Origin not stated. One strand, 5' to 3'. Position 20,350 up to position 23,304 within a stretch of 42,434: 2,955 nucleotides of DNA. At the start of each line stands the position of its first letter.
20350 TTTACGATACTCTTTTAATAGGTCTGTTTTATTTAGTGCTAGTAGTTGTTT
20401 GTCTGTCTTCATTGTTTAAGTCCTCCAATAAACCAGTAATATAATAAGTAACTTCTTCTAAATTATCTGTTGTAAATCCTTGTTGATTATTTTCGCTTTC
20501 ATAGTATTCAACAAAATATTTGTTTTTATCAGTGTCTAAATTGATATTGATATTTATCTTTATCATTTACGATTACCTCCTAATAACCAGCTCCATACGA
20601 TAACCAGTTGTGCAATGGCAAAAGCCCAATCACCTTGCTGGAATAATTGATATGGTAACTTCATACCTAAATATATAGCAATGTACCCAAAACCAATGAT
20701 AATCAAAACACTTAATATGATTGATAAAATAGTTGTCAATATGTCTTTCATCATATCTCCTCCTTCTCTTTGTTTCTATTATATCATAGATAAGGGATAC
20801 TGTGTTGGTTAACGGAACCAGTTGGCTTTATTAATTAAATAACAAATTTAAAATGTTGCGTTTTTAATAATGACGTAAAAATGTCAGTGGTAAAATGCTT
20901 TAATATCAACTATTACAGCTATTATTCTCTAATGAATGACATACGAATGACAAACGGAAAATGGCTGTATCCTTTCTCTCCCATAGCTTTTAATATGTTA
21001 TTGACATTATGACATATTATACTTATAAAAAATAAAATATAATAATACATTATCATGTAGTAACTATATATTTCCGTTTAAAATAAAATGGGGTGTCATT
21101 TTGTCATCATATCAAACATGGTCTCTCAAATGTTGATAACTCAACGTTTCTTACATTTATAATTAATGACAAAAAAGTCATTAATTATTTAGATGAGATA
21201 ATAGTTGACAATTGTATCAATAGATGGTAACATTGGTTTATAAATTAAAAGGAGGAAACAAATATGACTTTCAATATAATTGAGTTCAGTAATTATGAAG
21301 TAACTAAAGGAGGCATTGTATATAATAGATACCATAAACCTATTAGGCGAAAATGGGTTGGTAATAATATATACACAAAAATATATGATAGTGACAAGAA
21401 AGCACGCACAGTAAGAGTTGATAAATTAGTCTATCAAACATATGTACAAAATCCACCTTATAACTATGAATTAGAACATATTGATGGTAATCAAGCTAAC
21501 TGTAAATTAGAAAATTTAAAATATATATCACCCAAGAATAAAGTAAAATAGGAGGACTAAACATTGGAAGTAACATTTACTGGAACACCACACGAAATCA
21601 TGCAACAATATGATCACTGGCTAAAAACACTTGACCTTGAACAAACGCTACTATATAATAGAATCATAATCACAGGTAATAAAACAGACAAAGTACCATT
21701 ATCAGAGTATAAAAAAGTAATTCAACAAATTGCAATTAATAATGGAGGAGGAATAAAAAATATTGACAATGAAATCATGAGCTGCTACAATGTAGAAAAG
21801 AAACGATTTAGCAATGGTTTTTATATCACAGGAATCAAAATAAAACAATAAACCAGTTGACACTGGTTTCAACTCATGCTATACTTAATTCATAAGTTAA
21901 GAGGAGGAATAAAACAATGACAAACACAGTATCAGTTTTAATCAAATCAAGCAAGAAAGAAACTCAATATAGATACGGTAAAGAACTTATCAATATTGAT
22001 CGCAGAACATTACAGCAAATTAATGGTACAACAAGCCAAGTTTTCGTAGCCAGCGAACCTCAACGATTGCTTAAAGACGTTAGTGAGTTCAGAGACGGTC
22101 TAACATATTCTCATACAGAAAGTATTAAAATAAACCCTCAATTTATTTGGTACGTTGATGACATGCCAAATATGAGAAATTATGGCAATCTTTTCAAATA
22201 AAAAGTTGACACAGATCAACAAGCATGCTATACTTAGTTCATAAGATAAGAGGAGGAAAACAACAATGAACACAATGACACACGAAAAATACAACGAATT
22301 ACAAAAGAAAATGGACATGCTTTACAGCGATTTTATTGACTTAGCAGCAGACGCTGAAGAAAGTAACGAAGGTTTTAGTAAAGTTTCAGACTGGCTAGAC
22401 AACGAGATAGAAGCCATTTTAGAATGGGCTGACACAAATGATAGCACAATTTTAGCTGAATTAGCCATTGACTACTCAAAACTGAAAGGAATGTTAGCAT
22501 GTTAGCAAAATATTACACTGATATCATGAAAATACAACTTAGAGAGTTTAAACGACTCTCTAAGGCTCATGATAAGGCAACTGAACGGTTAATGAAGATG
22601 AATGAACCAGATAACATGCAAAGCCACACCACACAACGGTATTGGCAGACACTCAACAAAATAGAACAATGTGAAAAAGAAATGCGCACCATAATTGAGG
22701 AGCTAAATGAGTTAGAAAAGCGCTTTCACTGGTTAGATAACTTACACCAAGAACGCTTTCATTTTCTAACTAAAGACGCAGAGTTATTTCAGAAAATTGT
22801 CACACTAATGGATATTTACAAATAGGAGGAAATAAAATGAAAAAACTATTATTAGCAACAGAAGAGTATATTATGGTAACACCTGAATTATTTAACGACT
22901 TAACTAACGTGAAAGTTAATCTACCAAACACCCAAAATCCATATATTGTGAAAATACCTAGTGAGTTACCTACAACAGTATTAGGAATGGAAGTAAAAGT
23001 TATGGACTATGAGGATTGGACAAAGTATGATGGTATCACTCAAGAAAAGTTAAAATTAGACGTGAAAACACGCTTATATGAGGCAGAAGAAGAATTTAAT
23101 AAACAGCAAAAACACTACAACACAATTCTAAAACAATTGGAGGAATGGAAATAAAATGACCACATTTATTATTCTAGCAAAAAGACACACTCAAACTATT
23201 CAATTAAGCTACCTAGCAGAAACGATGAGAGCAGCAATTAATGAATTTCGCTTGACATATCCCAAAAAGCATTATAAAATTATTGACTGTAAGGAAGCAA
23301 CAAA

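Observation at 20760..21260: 500-bp divergent control region carrying an ordered array of TGACA/TGTCA half-sites (operator or origin iterons)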

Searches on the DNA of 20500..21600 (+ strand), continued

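Call 15: get_annotated_region(hit=H26, flank=1500)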
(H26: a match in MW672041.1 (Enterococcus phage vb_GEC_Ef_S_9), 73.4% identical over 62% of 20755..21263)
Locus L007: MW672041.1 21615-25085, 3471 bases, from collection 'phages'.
description: Enterococcus phage vb_GEC_Ef_S_9, partial genome.
organism: Enterococcus phage vb_GEC_Ef_S_9 (NCBI taxid 2831679)
taxonomy: Viruses; Duplodnaviria; Heunggongvirae; Uroviricota; Caudoviricetes
host: Enterococcus faecium; source: sewage water; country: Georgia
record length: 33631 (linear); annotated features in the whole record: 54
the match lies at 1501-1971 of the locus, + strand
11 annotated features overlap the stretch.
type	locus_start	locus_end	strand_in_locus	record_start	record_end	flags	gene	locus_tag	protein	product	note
CDS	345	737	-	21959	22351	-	-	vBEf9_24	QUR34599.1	HNH endonuclease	similar to HNH endonuclease [Enterococcus phage IME-EFm5]YP_009200923.1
CDS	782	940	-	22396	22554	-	-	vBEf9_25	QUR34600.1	hypothetical protein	similar to hypothetical protein IME_069 [Enterococcus phage IME-EFm1]YP_009042717.1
CDS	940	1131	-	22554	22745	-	-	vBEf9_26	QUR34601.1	hypothetical protein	similar to hypothetical protein IME_068 [Enterococcus phage IME-EFm1]YP_009042716.1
CDS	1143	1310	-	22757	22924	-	-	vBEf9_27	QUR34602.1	hypothetical protein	similar to hypothetical protein AVU90_gp56 [Enterococcus phage IME-EFm5]YP_009200926.1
CDS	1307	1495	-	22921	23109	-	-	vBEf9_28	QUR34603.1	hypothetical protein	similar to hypothetical protein IME_065 [Enterococcus phage IME-EFm1]YP_009042713.1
CDS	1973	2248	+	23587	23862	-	-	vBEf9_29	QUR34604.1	hypothetical protein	similar to hypothetical protein FGCSD_0734 [Streptococcus dysgalactiae]BBE39960.1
CDS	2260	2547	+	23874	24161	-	-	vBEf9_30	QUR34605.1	kinase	similar to gamma-glutamyl kinase [Enterococcus phage vB_EfaS-DELF1]BBQ04332.1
CDS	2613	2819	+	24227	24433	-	-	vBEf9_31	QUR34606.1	hypothetical protein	similar to hypothetical protein CF83_gp54 [Enterococcus phage IME_EF3]YP_009008917.1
CDS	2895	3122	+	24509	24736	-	-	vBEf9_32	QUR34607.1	hypothetical protein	similar to hypothetical protein phi9184_ORF064 [Enterococcus phage 9184] QOI68883.1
CDS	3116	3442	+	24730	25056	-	-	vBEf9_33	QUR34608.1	hypothetical protein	similar to hypothetical protein IME_059 [Enterococcus phage IME-EFm1]YP_009042707.1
CDS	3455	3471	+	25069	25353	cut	-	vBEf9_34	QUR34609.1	hypothetical protein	similar to hypothetical protein IME_058 [Enterococcus phage IME-EFm1]YP_009042706.1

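Call 16: get_annotated_region(hit=H27, flank=1500)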
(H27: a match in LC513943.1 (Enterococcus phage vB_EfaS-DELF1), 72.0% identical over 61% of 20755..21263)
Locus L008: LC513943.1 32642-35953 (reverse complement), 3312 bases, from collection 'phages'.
description: Enterococcus phage vB_EfaS-DELF1 DNA, complete genome.
organism: Enterococcus phage vB_EfaS-DELF1 (NCBI taxid 2683673)
taxonomy: Viruses; Duplodnaviria; Heunggongvirae; Uroviricota; Caudoviricetes
host: Enterococcus faecalis; source: -; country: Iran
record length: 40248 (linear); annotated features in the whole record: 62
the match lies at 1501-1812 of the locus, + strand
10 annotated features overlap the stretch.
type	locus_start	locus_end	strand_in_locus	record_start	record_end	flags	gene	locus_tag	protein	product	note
CDS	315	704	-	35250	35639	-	-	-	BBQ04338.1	HNH endonuclease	DELF1_Ep56; ORF56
CDS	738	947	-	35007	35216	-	-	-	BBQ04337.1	hypothetical protein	DELF1_Ep55; ORF55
CDS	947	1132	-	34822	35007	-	-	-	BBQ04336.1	hypothetical protein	DELF1_Ep54; ORF54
CDS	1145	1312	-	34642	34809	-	-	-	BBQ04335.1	hypothetical protein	DELF1_Ep53; ORF53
CDS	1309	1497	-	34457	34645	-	-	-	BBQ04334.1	hypothetical protein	DELF1_Ep52; ORF52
CDS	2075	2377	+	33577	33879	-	-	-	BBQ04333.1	hypothetical protein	DELF1_Ep51; ORF51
CDS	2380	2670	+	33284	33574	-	-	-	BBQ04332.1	gamma-glutamyl kinase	DELF1_Ep50; ORF50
CDS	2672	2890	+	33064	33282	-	-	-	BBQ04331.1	hypothetical protein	DELF1_Ep49; ORF49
CDS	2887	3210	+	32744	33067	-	-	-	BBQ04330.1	hypothetical protein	DELF1_Ep48; ORF48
CDS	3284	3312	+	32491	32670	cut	-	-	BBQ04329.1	hypothetical protein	DELF1_Ep47; ORF47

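Call 17: get_annotated_region(hit=H30, flank=1800)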
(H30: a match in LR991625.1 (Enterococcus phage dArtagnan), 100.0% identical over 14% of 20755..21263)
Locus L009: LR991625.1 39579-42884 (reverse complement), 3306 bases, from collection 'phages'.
description: Enterococcus phage dArtagnan genome assembly, complete genome: monopartite.
organism: Enterococcus phage dArtagnan (NCBI taxid 2795667)
taxonomy: Viruses; Duplodnaviria; Heunggongvirae; Uroviricota; Caudoviricetes
host: -; source: -; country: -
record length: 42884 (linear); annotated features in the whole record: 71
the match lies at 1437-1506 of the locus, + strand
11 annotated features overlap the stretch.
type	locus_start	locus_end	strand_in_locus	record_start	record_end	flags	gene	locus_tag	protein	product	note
CDS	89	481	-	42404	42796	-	-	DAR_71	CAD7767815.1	HNH endonuclease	-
CDS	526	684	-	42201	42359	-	-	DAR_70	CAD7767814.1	Hypothetical protein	-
CDS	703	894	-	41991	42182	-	-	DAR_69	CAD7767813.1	Hypothetical protein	-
CDS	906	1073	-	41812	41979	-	-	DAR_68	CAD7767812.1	Hypothetical protein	-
CDS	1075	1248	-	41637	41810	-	-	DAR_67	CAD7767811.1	Hypothetical protein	-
CDS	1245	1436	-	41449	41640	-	-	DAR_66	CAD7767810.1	Hypothetical protein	-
CDS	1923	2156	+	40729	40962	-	-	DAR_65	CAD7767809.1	Hypothetical protein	-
CDS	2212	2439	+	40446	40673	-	-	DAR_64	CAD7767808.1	Hypothetical protein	-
CDS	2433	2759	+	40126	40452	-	-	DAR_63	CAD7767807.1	Hypothetical protein, DUF1140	-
CDS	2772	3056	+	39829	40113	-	-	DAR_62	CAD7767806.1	Hypothetical protein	-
CDS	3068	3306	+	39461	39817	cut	-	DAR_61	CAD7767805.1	Hypothetical protein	-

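Call 18: get_annotated_region(hit=H31, flank=1800)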
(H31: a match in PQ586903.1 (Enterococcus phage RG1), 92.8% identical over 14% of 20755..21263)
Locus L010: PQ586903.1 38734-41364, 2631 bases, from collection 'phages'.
description: Enterococcus phage RG1, complete genome.
organism: Enterococcus phage RG1 (NCBI taxid 3384638)
taxonomy: Viruses; Duplodnaviria; Heunggongvirae; Uroviricota; Caudoviricetes
host: Enterococcus faecium ATCC 35667; source: moist soil; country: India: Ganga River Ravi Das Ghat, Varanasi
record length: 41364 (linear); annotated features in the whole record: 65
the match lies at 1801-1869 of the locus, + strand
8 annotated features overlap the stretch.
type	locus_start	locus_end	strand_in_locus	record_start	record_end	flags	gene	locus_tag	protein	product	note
CDS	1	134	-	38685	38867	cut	-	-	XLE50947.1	hypothetical protein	-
CDS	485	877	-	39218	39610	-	-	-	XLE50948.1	HNH endonuclease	-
CDS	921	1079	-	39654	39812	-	-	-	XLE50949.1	hypothetical protein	-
CDS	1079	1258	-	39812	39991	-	-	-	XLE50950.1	hypothetical protein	-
CDS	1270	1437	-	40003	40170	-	-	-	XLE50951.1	hypothetical protein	-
CDS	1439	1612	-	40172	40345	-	-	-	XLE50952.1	hypothetical protein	-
CDS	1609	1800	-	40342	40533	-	-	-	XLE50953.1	hypothetical protein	-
CDS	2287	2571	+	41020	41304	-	-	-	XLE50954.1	hypothetical protein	-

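Call 19: get_annotated_region(hit=H40, flank=1800)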
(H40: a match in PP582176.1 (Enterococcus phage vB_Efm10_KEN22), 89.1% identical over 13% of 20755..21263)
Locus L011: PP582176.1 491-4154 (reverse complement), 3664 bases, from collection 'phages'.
description: Enterococcus phage vB_Efm10_KEN22, complete genome.
organism: Enterococcus phage vB_Efm10_KEN22 (NCBI taxid 3135753)
taxonomy: Viruses; Duplodnaviria; Heunggongvirae; Uroviricota; Caudoviricetes
host: Enterococcus faecium; source: sewage; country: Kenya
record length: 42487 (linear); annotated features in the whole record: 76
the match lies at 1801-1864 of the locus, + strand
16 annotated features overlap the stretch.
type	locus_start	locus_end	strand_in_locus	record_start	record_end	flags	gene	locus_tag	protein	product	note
CDS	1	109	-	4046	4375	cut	-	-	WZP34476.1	HNH endonuclease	-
CDS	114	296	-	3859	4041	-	-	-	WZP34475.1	hypothetical protein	-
CDS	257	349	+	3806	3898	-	-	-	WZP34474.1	hypothetical protein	-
CDS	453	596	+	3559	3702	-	-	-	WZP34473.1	hypothetical protein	-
CDS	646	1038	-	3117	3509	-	-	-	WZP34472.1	HNH endonuclease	-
CDS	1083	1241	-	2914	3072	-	-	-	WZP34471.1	hypothetical protein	-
CDS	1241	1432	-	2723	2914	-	-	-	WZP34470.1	hypothetical protein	-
CDS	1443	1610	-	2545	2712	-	-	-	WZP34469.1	hypothetical protein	-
CDS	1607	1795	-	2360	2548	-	-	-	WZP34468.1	hypothetical protein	-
CDS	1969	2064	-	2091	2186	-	-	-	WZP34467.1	hypothetical protein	-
CDS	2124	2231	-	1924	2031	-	-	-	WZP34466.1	hypothetical protein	-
CDS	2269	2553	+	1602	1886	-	-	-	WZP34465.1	HNH endonuclease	-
CDS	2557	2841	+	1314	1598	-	-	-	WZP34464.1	hypothetical protein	-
CDS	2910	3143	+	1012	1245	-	-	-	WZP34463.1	hypothetical protein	-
CDS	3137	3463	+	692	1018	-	-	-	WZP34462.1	hypothetical protein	-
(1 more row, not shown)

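Call 20: get_annotated_region(hit=H41, flank=1800)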
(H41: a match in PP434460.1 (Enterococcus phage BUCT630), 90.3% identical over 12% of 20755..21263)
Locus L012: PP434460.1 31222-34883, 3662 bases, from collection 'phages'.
description: Enterococcus phage BUCT630, complete genome.
organism: Enterococcus phage BUCT630 (NCBI taxid 3127723)
taxonomy: Viruses; Duplodnaviria; Heunggongvirae; Uroviricota; Caudoviricetes
host: Enterococcus faecium; source: -; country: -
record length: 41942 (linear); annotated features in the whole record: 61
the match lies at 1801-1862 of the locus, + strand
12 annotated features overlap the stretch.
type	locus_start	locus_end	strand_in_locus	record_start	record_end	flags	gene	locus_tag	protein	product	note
CDS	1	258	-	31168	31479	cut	-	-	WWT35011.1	hypothetical protein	-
CDS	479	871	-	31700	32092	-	-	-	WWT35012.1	HNH endonuclease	-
CDS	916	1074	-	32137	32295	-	-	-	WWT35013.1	hypothetical protein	-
CDS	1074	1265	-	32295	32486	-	-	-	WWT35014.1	hypothetical protein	-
CDS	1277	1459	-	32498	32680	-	-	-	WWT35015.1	hypothetical protein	-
CDS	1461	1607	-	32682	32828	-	-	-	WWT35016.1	hypothetical protein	-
CDS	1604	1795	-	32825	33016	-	-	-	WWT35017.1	hypothetical protein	-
CDS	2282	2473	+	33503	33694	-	-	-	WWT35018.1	hypothetical protein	-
CDS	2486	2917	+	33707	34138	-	-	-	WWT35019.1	hypothetical protein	-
CDS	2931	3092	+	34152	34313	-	-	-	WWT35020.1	hypothetical protein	-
CDS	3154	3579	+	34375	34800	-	-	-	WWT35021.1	hypothetical protein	-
CDS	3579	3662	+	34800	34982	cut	-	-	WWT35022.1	hypothetical protein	-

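Call 21: get_annotated_region(hit=H42, flank=1800)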
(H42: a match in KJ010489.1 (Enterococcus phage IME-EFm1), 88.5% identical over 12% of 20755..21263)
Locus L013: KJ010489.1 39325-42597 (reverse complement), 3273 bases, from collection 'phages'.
description: Enterococcus phage IME-EFm1, complete genome.
organism: Enterococcus phage IME-EFm1 (NCBI taxid 1445858)
taxonomy: Viruses; Duplodnaviria; Heunggongvirae; Uroviricota; Caudoviricetes
host: Enterococcus faecium; source: -; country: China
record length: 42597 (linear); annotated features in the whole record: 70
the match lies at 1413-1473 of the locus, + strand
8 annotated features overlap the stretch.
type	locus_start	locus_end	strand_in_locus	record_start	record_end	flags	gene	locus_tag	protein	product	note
CDS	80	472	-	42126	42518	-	-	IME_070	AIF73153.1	HNH endonuclease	-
CDS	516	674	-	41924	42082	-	-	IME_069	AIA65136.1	hypothetical protein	-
CDS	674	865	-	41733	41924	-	-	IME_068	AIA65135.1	hypothetical protein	-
CDS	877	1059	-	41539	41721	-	-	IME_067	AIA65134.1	hypothetical protein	-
CDS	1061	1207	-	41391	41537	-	-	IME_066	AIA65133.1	hypothetical protein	-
CDS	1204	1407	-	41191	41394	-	-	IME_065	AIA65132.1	hypothetical protein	-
CDS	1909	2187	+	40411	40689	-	-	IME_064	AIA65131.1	hypothetical protein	-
CDS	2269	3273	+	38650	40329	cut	-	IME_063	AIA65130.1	DNA primase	-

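Call 22: get_annotated_region(hit=H32, flank=1800)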
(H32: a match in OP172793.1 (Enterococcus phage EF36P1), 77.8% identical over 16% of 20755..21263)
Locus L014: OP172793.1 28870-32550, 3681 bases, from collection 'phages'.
description: Enterococcus phage EF36P1, complete genome.
organism: Enterococcus phage EF36P1 (NCBI taxid 2968644)
taxonomy: Viruses; Duplodnaviria; Heunggongvirae; Uroviricota; Caudoviricetes
host: Enterococcus_D gallinarum DO36; source: municipal sewage; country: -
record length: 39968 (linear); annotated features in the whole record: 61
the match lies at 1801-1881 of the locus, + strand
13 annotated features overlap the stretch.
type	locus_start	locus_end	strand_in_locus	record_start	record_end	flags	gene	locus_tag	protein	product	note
CDS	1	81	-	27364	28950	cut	-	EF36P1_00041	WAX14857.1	hypothetical protein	-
CDS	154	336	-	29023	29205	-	-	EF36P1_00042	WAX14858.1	hypothetical protein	-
CDS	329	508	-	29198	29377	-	-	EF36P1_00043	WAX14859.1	hypothetical protein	-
CDS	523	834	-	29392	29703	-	-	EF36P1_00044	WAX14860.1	hypothetical protein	-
CDS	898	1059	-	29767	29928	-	-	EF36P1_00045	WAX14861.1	hypothetical protein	-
CDS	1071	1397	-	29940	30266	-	-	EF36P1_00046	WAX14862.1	hypothetical protein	-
CDS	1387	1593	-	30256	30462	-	-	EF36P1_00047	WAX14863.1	hypothetical protein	-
CDS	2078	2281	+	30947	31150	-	-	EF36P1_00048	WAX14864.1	hypothetical protein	-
CDS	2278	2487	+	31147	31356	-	-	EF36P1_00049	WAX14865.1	hypothetical protein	-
CDS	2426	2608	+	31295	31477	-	-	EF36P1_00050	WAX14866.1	hypothetical protein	-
CDS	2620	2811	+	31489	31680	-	-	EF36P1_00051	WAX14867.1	hypothetical protein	-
CDS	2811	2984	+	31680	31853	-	-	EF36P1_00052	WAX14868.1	hypothetical protein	-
CDS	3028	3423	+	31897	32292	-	-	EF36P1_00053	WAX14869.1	hypothetical protein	-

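Call 23: get_annotated_region(hit=H29, flank=1800)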
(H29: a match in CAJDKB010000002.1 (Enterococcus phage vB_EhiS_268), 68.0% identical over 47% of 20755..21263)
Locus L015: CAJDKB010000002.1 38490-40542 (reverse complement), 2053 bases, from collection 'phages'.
description: Enterococcus phage vB_EhiS_268 genome assembly, contig: phage268-genome, whole genome shotgun sequence.
organism: Enterococcus phage vB_EhiS_268 (NCBI taxid 2736817)
taxonomy: Viruses; Duplodnaviria; Heunggongvirae; Uroviricota; Caudoviricetes
host: -; source: Cheese; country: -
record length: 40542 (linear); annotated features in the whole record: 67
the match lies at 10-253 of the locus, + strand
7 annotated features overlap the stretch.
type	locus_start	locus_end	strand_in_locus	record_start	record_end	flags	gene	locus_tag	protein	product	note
CDS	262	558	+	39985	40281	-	-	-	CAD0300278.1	hypothetical protein with P-loop NTPase domain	-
CDS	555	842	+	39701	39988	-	-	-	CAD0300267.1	hypothetical protein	-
CDS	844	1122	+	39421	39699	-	-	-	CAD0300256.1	hypothetical protein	-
CDS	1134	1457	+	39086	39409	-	-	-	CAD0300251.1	hypothetical protein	-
CDS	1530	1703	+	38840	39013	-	-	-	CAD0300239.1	hypothetical protein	-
CDS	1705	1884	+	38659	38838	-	-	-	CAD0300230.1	hypothetical protein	-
CDS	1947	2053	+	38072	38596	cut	-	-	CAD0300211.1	HNH homing endonuclease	-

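Call 37: search_rna_families(source=window, start=20500, end=21500, threshold=evalue, max_evalue=1)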
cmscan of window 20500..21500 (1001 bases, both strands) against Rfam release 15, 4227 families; matches with E-value up to 1: 1.
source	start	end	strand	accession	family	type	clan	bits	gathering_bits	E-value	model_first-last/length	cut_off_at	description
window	20943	20997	+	RF00617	cHP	Cis-reg;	CL00129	21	40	0.16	1-45/45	no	Flavivirus capsid hairpin cHP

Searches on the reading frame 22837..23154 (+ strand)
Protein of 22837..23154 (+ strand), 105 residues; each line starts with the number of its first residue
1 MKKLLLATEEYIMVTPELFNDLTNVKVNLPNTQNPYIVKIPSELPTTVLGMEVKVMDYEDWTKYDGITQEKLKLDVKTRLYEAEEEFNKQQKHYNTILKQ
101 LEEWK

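Call 30: search_protein_families(library=pfam, proteins=[window:22837-23154:+], max_evalue=0.01)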
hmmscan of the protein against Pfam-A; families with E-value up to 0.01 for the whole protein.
window:22837-23154:+ (105 aa): 1 family
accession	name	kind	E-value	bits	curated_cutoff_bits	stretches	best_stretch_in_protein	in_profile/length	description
PF11867.13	T1RH-like_C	-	0.0047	16.8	26.8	1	56-104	280-326/329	Type I restriction enzyme HindI endonuclease subunit-like, C-terminal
